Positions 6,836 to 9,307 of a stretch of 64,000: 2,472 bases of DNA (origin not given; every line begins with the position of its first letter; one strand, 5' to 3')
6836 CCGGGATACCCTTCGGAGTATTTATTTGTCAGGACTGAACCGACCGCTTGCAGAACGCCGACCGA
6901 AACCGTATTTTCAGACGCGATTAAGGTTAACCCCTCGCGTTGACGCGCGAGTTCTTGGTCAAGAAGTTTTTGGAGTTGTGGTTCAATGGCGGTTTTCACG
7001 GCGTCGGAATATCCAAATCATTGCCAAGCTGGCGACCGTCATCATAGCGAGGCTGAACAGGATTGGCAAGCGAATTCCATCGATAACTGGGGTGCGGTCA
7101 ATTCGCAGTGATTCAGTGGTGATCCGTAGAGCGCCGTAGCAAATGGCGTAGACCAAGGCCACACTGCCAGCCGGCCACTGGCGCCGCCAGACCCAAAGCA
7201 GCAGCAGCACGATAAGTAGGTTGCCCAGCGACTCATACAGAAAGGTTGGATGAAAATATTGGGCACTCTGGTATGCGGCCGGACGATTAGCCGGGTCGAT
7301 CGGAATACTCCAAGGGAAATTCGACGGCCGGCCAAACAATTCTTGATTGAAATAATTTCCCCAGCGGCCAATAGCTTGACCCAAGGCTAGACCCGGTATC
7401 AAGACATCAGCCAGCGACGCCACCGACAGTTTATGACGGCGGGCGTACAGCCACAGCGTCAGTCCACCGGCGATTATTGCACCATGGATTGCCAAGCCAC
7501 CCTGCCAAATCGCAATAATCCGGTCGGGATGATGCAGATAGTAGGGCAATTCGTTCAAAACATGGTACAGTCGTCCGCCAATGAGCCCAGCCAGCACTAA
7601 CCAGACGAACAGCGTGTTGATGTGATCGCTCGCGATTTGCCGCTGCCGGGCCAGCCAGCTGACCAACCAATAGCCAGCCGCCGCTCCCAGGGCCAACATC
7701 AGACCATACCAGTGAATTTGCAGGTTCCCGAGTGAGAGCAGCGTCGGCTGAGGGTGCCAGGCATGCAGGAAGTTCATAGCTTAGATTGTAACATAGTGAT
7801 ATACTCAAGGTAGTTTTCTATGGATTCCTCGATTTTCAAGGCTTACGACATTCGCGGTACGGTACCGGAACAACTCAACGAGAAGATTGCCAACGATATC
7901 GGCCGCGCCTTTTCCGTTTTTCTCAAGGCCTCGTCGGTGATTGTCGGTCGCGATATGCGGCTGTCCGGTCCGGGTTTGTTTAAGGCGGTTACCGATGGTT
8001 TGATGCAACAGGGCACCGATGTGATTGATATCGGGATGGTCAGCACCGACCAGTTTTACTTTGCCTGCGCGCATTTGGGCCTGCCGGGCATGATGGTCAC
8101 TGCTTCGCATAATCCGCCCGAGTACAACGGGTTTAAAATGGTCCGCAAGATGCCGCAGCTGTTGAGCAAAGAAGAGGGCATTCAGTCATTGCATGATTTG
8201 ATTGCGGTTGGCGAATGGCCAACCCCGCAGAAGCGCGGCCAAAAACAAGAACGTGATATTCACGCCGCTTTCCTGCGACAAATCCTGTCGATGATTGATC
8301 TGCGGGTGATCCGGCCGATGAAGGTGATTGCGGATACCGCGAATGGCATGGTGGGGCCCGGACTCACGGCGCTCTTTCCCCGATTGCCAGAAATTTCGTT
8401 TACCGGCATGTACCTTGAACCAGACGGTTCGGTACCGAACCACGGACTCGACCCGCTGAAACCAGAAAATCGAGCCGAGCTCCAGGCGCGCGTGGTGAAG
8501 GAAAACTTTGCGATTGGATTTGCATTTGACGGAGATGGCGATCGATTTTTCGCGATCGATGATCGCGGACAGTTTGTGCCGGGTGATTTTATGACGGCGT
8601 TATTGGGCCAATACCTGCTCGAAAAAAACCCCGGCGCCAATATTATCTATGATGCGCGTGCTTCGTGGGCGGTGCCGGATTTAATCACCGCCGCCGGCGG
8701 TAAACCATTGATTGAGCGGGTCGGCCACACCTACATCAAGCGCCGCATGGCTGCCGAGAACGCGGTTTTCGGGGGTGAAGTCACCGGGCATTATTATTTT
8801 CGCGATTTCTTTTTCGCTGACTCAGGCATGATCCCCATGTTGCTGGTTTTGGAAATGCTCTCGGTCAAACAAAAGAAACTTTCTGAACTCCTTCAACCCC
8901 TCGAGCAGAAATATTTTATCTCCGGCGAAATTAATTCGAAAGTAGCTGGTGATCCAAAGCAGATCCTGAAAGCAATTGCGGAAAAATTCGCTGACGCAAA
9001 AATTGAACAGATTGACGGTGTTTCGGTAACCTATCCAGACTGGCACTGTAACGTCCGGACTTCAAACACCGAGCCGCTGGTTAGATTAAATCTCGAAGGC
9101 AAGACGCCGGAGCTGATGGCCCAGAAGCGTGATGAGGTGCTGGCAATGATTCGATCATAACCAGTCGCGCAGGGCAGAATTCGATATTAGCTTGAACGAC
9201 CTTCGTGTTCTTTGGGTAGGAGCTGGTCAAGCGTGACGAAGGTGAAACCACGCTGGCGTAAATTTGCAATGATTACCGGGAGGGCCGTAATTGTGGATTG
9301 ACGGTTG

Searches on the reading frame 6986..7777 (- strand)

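Call 3: search_protein_families(library=pfam, proteins=[window:6986-7777:-], max_evalue=0.01)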
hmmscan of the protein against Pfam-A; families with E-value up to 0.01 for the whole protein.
window:6986-7777:- (264 aa): 2 families
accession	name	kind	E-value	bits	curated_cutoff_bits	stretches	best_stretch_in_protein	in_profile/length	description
PF01790.23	LGT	-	6.7e-74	248.7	24.9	1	11-255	1-240/240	Prolipoprotein diacylglyceryl transferase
PF23539.1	DUF7134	-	0.0077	16.4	27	1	188-218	41-71/155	Domain of unknown function (DUF7134)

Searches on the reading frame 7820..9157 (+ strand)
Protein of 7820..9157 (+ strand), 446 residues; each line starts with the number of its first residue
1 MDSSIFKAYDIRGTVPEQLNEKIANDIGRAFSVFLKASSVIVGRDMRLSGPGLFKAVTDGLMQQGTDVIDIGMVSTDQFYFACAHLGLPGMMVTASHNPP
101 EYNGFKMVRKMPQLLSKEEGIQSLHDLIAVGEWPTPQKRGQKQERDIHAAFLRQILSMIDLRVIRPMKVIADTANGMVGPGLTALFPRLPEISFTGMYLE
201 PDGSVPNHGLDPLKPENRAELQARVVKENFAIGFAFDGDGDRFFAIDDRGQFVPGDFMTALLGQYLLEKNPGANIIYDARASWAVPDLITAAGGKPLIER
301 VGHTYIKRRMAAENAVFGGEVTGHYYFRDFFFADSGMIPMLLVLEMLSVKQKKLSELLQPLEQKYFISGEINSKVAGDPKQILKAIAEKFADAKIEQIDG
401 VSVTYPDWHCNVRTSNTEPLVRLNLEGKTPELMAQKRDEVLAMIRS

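Call 3: search_protein_families(library=pfam, proteins=[window:7820-9157:+], max_evalue=0.01)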
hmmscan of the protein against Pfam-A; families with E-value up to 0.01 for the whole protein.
window:7820-9157:+ (446 aa): 4 families
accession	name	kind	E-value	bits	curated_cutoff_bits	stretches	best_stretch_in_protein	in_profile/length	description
PF02878.22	PGM_PMM_I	-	3.1e-31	108.3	22.5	1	5-118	3-122/138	Phosphoglucomutase/phosphomannomutase, alpha/beta/alpha domain I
PF02880.22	PGM_PMM_III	-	5.8e-25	88.1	20.7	1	255-365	2-115/115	Phosphoglucomutase/phosphomannomutase, alpha/beta/alpha domain III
PF02879.22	PGM_PMM_II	-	3.1e-14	53.8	29.3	1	150-250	2-103/103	Phosphoglucomutase/phosphomannomutase, alpha/beta/alpha domain II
PF00408.26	PGM_PMM_IV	-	4e-10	40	23.1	1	370-441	1-66/68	Phosphoglucomutase/phosphomannomutase, C-terminal domain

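Call 86: search_protein_families(library=ncbifam, proteins=[window:7820-9157:+], max_evalue=1e-10)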
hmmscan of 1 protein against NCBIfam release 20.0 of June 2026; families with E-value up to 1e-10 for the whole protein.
window:7820-9157:+ (446 aa): 5 families
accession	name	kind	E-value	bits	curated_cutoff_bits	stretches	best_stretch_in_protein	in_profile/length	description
NF007088.0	PRK09542.1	equivalog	3.6e-136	454.8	618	1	3-446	9-455/456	phosphomannomutase/phosphoglucomutase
NF011943.0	PRK15414.1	subfamily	3.9e-119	398.6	801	1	4-444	5-454/456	phosphomannomutase CpsG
TIGR03990.1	Arch_GlmM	equivalog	3.2e-103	346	439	1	5-443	3-443/444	phosphoglucosamine mutase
NF046027.1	PhglucPhmanMutPgmG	equivalog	4.8e-83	279.3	600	1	2-431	6-437/460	phosphoglucomutase/phosphomannomutase PgmG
TIGR01455.1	glmM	equivalog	1.5e-49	168.9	447.55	1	11-444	6-440/442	phosphoglucosamine mutase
